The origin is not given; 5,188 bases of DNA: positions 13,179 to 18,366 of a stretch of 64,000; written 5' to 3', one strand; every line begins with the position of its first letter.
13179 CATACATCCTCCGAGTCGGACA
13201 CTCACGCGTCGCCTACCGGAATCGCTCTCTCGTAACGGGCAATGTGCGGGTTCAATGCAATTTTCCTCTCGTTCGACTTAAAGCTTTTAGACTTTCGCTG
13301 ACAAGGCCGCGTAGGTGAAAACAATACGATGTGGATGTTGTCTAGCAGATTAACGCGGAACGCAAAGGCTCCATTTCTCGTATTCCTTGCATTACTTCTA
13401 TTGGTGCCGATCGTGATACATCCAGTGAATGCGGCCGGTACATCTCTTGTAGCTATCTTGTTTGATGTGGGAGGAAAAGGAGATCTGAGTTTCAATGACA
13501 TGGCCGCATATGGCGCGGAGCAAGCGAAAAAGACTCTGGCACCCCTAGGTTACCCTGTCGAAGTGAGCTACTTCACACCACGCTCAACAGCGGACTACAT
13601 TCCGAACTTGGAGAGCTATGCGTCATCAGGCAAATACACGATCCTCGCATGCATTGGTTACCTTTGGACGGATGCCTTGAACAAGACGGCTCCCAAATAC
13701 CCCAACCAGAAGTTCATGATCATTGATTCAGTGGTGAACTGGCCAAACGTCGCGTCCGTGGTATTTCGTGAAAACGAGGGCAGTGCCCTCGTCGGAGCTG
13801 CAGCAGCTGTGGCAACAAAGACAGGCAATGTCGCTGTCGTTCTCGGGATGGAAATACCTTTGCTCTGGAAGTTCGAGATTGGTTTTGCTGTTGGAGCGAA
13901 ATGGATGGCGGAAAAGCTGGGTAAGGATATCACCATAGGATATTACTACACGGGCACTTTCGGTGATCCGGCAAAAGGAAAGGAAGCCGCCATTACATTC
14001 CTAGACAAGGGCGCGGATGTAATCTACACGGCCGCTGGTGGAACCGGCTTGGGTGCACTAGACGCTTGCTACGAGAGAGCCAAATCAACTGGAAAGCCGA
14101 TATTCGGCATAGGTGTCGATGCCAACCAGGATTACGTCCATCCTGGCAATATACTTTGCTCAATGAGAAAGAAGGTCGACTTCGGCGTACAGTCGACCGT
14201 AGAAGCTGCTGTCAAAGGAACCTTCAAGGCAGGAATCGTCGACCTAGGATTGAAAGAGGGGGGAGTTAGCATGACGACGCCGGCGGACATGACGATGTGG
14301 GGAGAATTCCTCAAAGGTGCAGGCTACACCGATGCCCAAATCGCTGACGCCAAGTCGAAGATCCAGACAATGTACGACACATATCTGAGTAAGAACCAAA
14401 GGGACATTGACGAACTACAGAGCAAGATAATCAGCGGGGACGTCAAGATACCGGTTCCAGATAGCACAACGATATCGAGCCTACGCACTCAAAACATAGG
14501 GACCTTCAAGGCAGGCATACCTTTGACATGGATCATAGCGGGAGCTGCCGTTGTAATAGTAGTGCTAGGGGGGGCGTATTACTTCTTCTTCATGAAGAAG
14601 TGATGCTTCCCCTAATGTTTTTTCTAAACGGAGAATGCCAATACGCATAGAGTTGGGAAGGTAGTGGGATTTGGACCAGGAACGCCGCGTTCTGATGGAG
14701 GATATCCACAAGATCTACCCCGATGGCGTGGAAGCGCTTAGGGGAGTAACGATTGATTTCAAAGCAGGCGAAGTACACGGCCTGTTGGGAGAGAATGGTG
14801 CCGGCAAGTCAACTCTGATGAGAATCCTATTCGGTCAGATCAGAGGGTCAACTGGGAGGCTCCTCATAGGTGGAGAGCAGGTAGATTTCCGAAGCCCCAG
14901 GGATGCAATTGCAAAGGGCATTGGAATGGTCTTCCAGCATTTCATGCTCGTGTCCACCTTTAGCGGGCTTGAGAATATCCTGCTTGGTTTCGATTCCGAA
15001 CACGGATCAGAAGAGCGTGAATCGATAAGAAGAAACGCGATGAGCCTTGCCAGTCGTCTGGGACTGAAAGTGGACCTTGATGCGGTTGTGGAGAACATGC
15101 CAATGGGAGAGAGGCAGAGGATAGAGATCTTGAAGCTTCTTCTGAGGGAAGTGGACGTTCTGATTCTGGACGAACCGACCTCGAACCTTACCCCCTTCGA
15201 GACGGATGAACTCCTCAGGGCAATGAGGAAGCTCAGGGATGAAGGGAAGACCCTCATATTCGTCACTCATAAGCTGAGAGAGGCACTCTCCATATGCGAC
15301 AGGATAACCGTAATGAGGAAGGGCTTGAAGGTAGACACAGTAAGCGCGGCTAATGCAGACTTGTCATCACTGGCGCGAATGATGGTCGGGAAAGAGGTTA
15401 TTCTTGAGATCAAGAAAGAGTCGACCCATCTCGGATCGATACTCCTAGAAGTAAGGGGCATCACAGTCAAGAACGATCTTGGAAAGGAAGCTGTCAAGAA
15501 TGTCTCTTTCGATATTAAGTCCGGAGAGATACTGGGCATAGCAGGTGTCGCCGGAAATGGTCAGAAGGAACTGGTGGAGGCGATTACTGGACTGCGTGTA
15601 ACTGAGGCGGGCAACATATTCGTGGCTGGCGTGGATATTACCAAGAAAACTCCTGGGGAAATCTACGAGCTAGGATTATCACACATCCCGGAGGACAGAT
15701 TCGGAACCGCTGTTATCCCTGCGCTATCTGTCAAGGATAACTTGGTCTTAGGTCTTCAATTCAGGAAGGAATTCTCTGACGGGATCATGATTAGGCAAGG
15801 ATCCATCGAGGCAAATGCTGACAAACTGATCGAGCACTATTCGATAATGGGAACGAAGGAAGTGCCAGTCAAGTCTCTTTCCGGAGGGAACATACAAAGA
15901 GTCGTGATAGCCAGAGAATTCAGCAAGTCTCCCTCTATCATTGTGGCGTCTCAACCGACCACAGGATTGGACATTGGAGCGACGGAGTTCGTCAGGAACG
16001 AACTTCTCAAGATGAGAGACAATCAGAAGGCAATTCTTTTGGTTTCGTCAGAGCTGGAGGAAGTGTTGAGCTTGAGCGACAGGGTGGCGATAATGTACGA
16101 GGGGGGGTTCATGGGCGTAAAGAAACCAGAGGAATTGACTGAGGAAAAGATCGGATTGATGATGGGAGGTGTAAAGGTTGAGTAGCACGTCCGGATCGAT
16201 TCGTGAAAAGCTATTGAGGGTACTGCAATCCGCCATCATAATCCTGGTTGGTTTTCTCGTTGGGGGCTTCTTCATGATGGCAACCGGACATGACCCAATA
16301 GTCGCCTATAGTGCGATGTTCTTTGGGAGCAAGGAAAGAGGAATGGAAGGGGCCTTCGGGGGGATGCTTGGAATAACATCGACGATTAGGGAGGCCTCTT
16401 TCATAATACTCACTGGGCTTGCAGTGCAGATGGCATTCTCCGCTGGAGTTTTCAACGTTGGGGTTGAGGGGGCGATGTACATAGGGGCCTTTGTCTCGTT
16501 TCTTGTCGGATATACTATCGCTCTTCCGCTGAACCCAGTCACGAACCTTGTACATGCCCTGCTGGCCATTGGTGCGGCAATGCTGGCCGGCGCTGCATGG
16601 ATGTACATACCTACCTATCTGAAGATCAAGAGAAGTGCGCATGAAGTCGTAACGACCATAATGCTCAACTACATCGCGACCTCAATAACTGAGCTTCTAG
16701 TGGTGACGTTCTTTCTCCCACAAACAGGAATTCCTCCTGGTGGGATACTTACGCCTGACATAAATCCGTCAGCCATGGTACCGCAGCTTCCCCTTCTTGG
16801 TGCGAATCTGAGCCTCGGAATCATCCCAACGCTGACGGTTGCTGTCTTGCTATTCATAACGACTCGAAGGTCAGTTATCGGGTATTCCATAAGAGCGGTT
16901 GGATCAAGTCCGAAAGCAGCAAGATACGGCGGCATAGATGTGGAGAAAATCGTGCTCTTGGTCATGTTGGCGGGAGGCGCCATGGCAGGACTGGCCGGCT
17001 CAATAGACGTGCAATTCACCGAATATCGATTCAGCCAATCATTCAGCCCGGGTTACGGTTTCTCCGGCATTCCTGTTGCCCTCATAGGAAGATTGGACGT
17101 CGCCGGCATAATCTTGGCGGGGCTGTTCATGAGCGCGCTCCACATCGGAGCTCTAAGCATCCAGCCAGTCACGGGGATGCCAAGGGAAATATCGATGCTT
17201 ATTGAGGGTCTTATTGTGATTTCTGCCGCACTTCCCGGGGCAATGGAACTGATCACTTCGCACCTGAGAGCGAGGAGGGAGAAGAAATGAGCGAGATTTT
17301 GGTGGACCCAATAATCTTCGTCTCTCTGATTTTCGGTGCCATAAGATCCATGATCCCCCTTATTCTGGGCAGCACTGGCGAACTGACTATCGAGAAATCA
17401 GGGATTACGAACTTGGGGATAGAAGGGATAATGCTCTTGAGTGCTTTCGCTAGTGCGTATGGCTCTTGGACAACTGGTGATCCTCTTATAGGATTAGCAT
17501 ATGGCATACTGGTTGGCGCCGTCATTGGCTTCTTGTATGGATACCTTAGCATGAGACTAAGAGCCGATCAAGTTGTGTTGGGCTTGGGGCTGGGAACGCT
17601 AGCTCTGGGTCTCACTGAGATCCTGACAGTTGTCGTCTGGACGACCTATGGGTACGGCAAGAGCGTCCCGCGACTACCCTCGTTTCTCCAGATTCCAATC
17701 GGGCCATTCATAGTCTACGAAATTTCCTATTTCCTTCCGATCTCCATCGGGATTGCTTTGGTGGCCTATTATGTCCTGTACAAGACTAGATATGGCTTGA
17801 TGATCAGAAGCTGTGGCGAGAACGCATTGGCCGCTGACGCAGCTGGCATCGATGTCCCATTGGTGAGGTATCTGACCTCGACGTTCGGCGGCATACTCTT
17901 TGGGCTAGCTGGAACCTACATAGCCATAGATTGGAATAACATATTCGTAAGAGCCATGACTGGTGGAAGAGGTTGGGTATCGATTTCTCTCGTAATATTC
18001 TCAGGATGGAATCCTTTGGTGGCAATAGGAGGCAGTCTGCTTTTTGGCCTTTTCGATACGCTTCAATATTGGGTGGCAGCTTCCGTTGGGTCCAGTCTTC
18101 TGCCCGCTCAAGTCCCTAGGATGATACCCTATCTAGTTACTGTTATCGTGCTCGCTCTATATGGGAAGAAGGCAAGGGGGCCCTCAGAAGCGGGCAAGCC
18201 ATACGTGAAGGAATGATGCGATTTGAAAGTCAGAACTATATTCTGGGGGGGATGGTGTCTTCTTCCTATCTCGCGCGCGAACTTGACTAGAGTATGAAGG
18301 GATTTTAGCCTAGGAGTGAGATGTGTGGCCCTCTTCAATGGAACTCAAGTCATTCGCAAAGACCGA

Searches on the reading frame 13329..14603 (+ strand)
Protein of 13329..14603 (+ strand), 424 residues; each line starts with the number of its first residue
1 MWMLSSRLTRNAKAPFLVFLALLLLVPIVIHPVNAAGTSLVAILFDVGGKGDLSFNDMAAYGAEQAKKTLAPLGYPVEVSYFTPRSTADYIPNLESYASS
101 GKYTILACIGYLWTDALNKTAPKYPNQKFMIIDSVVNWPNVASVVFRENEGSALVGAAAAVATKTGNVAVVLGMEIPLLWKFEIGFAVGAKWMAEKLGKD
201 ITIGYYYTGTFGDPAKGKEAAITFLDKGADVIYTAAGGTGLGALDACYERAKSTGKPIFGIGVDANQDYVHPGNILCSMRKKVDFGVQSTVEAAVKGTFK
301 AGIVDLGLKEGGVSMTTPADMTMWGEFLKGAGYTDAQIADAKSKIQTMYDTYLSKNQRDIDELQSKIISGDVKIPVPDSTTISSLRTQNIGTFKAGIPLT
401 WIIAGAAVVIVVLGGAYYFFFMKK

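Call 16: search_protein_families(library=pfam, proteins=[window:13329-14603:+])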
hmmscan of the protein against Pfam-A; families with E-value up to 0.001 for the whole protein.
window:13329-14603:+ (424 aa): 1 family
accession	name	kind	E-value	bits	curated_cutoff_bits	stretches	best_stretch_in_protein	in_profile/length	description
PF02608.20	Bmp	-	2e-51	175.2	24.1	1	41-321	3-274/301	ABC transporter substrate-binding protein PnrA-like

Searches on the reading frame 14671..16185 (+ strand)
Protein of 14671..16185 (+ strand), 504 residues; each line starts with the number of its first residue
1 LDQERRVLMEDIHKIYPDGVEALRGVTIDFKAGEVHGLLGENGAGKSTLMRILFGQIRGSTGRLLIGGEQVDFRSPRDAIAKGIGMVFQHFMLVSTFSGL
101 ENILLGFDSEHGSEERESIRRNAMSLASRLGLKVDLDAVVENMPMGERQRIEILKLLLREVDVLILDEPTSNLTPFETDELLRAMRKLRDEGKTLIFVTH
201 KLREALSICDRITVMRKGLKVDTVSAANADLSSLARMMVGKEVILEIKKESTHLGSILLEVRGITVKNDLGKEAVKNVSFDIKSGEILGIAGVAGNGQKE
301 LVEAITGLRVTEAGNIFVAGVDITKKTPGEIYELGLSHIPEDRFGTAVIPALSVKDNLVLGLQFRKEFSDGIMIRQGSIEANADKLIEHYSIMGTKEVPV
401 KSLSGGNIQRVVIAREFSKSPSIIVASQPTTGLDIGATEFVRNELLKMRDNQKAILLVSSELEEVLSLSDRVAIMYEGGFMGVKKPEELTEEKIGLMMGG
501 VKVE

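Call 16: search_protein_families(library=pfam, proteins=[window:14671-16185:+])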
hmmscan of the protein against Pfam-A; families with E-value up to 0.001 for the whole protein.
window:14671-16185:+ (504 aa): 2 families
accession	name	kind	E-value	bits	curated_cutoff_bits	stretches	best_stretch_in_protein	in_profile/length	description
PF00005.33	ABC_tran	-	7.1e-48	163.1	25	2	23-171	1-137/137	ABC transporter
PF13304.12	AAA_21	-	1.4e-10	42.1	27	1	141-200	236-298/304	AAA domain, putative AbiEii toxin, Type IV TA system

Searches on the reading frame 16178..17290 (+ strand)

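Call 16: search_protein_families(library=pfam, proteins=[window:16178-17290:+])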
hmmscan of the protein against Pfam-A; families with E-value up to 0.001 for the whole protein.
window:16178-17290:+ (370 aa): 1 family
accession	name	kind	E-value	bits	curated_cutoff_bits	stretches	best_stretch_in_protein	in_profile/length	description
PF02653.21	BPD_transp_2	-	6.2e-39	134.2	26.8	1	67-349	3-267/269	Branched-chain amino acid transport system / permease component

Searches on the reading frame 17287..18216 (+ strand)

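Call 16: search_protein_families(library=pfam, proteins=[window:17287-18216:+])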
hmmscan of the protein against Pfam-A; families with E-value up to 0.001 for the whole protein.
window:17287-18216:+ (309 aa): 1 family
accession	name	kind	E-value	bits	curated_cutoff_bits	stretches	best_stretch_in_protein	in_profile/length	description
PF02653.21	BPD_transp_2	-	3.9e-31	108.6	26.8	1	15-289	3-269/269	Branched-chain amino acid transport system / permease component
